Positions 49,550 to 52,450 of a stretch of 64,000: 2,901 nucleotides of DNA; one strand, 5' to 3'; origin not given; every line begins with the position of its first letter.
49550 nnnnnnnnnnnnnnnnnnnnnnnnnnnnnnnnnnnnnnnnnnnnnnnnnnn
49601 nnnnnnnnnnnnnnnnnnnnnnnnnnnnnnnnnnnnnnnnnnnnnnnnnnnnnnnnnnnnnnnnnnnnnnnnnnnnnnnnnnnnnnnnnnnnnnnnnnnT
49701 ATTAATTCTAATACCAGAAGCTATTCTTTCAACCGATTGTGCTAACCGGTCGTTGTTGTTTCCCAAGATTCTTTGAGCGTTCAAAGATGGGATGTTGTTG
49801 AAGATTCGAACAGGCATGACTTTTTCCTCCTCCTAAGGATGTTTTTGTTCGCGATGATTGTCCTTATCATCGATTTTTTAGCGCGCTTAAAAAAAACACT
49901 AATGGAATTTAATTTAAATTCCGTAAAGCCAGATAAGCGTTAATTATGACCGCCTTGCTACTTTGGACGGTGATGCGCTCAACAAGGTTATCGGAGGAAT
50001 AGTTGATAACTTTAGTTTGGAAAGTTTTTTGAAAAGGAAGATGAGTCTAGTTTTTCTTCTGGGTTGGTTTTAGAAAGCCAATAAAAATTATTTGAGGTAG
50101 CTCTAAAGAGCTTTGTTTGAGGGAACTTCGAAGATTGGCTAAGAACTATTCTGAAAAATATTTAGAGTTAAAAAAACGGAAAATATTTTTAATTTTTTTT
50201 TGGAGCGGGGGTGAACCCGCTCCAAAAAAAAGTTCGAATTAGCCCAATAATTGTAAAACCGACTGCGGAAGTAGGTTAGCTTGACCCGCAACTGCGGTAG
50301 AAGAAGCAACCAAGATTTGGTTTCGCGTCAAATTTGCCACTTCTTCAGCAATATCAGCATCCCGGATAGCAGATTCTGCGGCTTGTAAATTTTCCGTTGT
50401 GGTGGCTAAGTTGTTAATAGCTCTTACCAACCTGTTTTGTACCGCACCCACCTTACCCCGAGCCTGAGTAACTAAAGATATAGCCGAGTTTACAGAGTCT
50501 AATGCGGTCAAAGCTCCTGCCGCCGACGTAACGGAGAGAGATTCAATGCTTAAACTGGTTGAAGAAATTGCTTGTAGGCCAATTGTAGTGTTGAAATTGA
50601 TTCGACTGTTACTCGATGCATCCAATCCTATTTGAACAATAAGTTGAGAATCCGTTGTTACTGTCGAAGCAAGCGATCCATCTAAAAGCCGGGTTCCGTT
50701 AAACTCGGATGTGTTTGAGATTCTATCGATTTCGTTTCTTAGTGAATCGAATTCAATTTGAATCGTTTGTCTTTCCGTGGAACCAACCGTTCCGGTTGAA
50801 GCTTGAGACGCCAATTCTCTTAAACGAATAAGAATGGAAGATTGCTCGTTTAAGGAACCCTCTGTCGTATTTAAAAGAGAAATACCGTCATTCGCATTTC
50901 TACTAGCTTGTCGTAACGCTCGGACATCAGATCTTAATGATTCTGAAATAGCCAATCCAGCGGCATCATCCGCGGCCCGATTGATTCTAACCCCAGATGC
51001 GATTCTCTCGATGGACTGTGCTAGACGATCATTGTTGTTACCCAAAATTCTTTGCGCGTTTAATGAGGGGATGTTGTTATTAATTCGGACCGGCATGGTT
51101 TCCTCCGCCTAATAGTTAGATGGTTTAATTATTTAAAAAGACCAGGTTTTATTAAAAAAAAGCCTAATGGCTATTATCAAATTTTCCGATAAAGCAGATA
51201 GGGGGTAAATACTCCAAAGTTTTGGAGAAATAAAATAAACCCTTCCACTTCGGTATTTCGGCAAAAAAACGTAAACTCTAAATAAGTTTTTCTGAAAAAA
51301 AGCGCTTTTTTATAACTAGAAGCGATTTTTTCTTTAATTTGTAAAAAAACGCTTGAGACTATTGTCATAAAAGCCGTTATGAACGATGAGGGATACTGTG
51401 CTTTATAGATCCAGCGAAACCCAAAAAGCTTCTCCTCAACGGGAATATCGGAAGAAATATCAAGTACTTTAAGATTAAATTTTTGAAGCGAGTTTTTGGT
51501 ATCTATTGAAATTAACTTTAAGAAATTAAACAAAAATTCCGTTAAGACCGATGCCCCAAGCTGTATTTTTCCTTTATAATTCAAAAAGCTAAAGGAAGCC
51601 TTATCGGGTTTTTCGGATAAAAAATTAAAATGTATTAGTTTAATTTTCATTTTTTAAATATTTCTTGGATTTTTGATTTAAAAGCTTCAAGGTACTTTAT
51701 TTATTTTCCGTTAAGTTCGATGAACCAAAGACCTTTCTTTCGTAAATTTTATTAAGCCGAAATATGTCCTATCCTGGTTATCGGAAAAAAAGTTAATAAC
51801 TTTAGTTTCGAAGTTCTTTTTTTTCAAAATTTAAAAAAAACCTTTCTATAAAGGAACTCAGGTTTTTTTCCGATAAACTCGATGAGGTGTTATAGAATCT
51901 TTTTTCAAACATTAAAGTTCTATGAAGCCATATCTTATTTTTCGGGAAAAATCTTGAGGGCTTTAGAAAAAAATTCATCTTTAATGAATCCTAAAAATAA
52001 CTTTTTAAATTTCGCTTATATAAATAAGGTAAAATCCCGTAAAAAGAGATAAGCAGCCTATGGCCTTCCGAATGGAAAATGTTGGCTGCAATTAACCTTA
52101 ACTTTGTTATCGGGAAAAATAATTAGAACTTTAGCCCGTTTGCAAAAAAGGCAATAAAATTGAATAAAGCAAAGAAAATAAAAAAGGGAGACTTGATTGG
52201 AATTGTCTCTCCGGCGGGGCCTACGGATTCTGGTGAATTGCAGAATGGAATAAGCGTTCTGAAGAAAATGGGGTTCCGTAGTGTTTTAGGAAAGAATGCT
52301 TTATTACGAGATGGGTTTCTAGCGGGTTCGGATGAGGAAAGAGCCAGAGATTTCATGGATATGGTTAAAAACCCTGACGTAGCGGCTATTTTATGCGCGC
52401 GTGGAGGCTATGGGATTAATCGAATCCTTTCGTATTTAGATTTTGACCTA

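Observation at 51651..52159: Tract with three sigma-28-like motifs at 161-168 nt spacing and no flagellin behind them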

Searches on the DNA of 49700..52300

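Call 62: search_rna_families(source=window, start=49700, end=52300, threshold=evalue, max_evalue=5)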
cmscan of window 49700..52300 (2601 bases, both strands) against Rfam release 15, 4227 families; matches with E-value up to 5: 6.
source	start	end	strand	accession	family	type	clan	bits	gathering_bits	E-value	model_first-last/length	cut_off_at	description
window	51864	51951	+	RF03585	mir-3938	Gene; miRNA;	-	25.2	94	0.037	1-88/88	no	mir-3938 microRNA precursor family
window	50182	50242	+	RF03434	mir-1246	Gene; miRNA;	-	21.7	70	0.33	1-73/73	no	mir-1246 microRNA precursor family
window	50170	50231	-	RF04315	manA-II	Cis-reg;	-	20.7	100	1.9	1-147/147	no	manA_II ncRNA motif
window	50176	50244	-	RF03434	mir-1246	Gene; miRNA;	-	17.9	70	4.1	1-73/73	no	mir-1246 microRNA precursor family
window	51118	51225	+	RF00041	Entero_OriR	Cis-reg;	-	17.7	80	2.1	1-121/121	no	Enteroviral 3' UTR element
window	50164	50259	+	RF03546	Flavivirus-5UTR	Cis-reg;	CL00129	16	80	5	1-156/156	no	Flavivirus 5' UTR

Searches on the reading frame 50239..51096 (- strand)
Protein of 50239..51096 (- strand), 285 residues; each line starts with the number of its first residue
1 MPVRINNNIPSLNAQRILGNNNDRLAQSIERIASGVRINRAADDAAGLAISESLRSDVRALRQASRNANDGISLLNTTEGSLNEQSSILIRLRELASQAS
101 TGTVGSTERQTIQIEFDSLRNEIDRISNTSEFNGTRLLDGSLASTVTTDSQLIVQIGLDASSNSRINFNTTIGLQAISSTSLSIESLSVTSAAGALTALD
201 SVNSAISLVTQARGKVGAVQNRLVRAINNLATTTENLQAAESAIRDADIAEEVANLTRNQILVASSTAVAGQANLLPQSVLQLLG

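Call 9: find_encoding_contigs(protein=window:50239-51096:-, flank=10000, max_places=6)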
Protein window:50239-51096:- (285 aa): 4 contigs read that carry it; 1 place shown.
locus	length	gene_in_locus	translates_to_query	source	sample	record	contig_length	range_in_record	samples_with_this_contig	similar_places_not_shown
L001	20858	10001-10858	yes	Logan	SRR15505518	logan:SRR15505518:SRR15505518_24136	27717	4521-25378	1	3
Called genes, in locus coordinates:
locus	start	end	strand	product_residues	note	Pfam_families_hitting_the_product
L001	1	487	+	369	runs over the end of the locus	PF00712:DNA_pol3_beta, PF02767:DNA_pol3_beta_2, PF02768:DNA_pol3_beta_3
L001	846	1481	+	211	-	PF00578:AhpC-TSA, PF08534:Redoxin, PF10417:1-cysPrx_C (weak)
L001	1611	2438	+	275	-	PF13369:Transglut_core2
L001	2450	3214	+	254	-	PF00106:adh_short, PF01370:Epimerase, PF05368:NmrA (faint), PF08659:KR, PF13561:adh_short_C2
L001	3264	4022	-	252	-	-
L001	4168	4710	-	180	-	PF00908:dTDP_sugar_isom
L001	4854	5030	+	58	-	-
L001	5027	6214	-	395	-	PF04932:Wzy_C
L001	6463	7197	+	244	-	PF00977:His_biosynth, PF01207:Dus (faint), PF03060:NMO (faint)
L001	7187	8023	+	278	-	PF00977:His_biosynth, PF03060:NMO (faint)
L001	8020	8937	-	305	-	PF02016:Peptidase_S66, PF17676:Peptidase_S66C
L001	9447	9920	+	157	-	-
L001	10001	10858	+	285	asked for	PF00669:Flagellin_N, PF00700:Flagellin_C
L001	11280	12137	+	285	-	PF00669:Flagellin_N, PF00700:Flagellin_C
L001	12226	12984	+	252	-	-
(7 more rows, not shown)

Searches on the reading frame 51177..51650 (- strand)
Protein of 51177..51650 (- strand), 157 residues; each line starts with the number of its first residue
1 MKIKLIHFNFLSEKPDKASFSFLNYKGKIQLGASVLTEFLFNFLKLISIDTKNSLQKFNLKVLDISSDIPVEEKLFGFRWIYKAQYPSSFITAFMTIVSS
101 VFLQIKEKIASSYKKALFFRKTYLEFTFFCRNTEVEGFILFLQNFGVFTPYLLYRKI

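Call 26: find_homologous_proteins(query=window:51177-51650:-, max_evalue=0.001)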
Query window:51177-51650:- (157 aa): 12 proteins with E <= 0.001 among 46 candidates.
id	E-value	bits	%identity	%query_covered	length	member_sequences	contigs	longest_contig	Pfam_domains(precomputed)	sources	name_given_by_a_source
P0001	1.3e-93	329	100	100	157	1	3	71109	-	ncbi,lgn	-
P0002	4.4e-75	269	84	100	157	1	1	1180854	-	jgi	jgi:hypothetical protein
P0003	1.8e-68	247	79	100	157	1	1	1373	-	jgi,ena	-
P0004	4.6e-64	233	78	100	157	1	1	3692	-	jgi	jgi:hypothetical protein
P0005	1.2e-60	222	78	100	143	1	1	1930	-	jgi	jgi:hypothetical protein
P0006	1.8e-59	218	73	100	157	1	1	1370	-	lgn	-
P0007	7.7e-55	203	71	100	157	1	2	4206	-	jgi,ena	-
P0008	7.3e-49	184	64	100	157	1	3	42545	-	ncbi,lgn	-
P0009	9.2e-46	174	60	100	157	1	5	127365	-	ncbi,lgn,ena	-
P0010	3.0e-45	172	60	100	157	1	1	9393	-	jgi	jgi:hypothetical protein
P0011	2.9e-42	162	59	100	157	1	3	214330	-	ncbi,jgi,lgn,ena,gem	-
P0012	7.7e-22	96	63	57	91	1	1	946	-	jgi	jgi:hypothetical protein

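Call 27: find_encoding_contigs(protein=P0002, flank=8000, max_places=2)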
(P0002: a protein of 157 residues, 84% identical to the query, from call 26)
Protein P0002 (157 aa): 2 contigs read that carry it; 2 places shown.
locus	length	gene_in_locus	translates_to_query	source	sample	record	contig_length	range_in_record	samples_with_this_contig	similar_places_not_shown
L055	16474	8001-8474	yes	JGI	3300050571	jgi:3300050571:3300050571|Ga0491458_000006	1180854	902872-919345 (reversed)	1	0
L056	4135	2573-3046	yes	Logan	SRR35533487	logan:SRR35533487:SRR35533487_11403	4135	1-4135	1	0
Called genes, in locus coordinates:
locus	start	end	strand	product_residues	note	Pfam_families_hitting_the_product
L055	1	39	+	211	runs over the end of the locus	PF00578:AhpC-TSA, PF08534:Redoxin, PF10417:1-cysPrx_C (weak)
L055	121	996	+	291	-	PF13369:Transglut_core2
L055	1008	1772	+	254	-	PF00106:adh_short, PF01370:Epimerase, PF05368:NmrA (weak), PF08659:KR, PF13561:adh_short_C2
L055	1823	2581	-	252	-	-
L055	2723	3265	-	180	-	PF00908:dTDP_sugar_isom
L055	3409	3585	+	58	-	-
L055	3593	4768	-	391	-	PF04932:Wzy_C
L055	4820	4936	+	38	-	-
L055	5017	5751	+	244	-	PF00977:His_biosynth, PF01207:Dus (faint), PF03060:NMO (faint)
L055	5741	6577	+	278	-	PF00977:His_biosynth, PF03060:NMO (faint)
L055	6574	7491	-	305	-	PF02016:Peptidase_S66, PF17676:Peptidase_S66C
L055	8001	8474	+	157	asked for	-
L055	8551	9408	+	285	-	PF00669:Flagellin_N, PF00700:Flagellin_C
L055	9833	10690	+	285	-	PF00669:Flagellin_N, PF00700:Flagellin_C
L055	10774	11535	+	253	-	-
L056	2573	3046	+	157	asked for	-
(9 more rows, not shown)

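Call 28: find_encoding_contigs(protein=P0004, flank=4000, max_places=2)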
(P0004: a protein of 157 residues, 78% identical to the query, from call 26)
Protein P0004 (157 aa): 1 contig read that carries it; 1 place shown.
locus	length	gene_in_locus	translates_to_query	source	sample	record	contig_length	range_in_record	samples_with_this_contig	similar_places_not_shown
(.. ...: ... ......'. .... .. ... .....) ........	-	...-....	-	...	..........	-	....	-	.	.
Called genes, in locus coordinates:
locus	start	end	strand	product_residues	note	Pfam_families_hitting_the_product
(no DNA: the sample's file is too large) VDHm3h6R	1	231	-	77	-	?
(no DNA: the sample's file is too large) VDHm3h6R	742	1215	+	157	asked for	-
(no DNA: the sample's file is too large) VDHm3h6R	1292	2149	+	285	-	PF00669:Flagellin_N, PF00700:Flagellin_C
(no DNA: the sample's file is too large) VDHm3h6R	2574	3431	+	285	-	PF00669:Flagellin_N, PF00700:Flagellin_C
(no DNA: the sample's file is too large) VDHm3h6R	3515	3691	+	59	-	?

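Call 29: find_encoding_contigs(protein=P0007, flank=4000, max_places=2)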
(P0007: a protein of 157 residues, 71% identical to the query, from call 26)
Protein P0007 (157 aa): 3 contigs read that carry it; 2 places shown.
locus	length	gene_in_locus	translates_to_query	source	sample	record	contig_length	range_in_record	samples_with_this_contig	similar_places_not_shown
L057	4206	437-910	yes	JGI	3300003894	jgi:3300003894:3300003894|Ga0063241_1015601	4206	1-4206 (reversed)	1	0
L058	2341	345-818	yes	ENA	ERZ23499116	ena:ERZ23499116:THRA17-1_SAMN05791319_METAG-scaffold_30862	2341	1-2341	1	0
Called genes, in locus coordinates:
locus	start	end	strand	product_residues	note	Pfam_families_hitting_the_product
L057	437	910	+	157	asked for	-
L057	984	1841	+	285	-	PF00669:Flagellin_N, PF00700:Flagellin_C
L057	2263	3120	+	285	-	PF00669:Flagellin_N, PF00700:Flagellin_C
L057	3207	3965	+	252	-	-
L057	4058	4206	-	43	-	?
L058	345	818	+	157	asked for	-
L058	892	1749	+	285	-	PF00669:Flagellin_N, PF00700:Flagellin_C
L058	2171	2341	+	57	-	?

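Call 30: find_encoding_contigs(protein=P0010, flank=8000, max_places=2)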
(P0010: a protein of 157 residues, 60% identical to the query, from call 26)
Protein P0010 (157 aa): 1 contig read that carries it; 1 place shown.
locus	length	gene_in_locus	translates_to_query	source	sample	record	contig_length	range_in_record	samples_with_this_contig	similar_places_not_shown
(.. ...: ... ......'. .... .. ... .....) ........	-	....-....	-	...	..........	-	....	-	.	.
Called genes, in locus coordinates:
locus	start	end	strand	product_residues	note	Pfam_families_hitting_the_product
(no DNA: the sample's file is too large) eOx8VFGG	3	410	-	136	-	?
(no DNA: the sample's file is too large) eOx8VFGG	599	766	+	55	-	-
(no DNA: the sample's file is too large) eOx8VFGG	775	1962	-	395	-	PF04932:Wzy_C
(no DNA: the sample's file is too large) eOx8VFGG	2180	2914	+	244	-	PF00977:His_biosynth, PF01207:Dus (faint), PF03060:NMO (faint)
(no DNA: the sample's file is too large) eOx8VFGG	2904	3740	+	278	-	PF00977:His_biosynth, PF03060:NMO (faint), PF05690:ThiG (faint)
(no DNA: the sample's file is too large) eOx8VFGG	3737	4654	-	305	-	PF02016:Peptidase_S66, PF17676:Peptidase_S66C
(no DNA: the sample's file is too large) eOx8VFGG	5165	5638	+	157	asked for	-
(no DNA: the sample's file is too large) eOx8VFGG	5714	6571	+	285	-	PF00669:Flagellin_N, PF00700:Flagellin_C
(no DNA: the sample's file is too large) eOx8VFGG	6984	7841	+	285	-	PF00669:Flagellin_N, PF00700:Flagellin_C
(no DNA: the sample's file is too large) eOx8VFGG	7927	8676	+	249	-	-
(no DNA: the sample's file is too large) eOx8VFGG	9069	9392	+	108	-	?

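Call 40: search_protein_families(library=pfam, proteins=[window:51177-51650:-, P0009, P0011], max_evalue=10)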
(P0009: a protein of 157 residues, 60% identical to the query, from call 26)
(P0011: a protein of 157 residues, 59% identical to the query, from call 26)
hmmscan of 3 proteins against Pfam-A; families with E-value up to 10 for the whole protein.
window:51177-51650:- (157 aa): 0 families

P0009 (157 aa): 2 families
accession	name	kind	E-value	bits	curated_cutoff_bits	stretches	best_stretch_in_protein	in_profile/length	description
PF16140.10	DUF4848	-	0.02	14.9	22.8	1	5-85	22-104/216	Domain of unknown function (DUF4848)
PF18982.5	JetA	-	0.12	11.3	26.2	1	36-89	136-190/434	Wadjet protein JetA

P0011 (157 aa): 0 families

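Call 51: predict_structure(alignment_id=A4)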
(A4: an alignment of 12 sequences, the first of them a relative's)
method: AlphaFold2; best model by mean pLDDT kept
length: 157 residues; sequences in the alignment: 12
mean_pLDDT: 37.6   pTM: 0.30
mean pLDDT of the five models: 37.6, 37.1, 34.9, 34.1, 33.6
residues with pLDDT >= 90: 0; 70-90: 0; 50-70: 22; < 50: 135
segments of 3 or more residues with pLDDT < 50: 1-91, 103-131, 145-157
pLDDT, mean of each block of 10 residues (from residue 1): 40 31 27 35 39 28 25 27 36 52 47 40 44 53 44 33
secondary structure, 60 per line:
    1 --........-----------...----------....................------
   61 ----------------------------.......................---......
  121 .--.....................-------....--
elements in order: E3-10 H35-54 H89-111 H115-121 E124-131 H132-144 E152-155
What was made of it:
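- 51177..51650 (-): ORF157, an orphan frame-only ORF that overlies units D, E and most of F. Mean pLDDT 37.6 (call 51).
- On Conventional protein-coding gene (ORF157, ORF-B): Mean pLDDT is 37.6 (call 51).
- Tried and rejected: ORF157 as a known flagellar protein (FliW, FlaG, FliS, FlbT): no Pfam hit even at E <= 10 (call 40) and no confident fold (call 51), so no fold search was run.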

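Call 76: search_protein_representatives(alignment_id=A4)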
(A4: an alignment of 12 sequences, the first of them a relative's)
Query: 12 sequences, 157 profile positions. Proteins with E-value up to 0.001 (for the whole library): 4; up to 1e-10: 4; up to 1e-30: 3. The best 4 are listed.
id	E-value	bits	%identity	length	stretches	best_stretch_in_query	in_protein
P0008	7.2e-78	276.4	-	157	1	1-157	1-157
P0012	6.2e-37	143.4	-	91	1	65-157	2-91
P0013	1.0e-35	139.5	-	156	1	1-157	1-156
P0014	3.3e-24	102.1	-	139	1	1-139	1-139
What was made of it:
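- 51177..51650 (-): Only 4 hits in 1.84 billion representatives (call 76).
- On Conventional protein-coding gene (ORF157, ORF-B): There are 4 hits in 1.84 billion representatives, all from the clade (call 76).
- There are no homologues beyond the clade (call 76).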

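Call 78: find_encoding_contigs(protein=P0013, flank=6000, max_places=3)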
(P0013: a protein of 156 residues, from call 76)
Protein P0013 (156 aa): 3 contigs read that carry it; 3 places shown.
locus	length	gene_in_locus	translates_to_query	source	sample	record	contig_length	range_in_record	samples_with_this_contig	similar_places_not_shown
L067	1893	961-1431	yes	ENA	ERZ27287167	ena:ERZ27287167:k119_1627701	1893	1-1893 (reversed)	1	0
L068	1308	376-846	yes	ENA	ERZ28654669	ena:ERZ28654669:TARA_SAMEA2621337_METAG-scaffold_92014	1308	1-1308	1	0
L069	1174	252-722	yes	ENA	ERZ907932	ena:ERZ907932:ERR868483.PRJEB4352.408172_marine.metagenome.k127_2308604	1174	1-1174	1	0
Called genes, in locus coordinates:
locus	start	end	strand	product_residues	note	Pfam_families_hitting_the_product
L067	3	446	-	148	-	?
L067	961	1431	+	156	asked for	-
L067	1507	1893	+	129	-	?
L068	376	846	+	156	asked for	-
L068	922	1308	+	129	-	?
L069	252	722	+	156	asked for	-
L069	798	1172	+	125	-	?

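Call 85: find_encoding_contigs(protein=P0014, flank=6000, max_places=3)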
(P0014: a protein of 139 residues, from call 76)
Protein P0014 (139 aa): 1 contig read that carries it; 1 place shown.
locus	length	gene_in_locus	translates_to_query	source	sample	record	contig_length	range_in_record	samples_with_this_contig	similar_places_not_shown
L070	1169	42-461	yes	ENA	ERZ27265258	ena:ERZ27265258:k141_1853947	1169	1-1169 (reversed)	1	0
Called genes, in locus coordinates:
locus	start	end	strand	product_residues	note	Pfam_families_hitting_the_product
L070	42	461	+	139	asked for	-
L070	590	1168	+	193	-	?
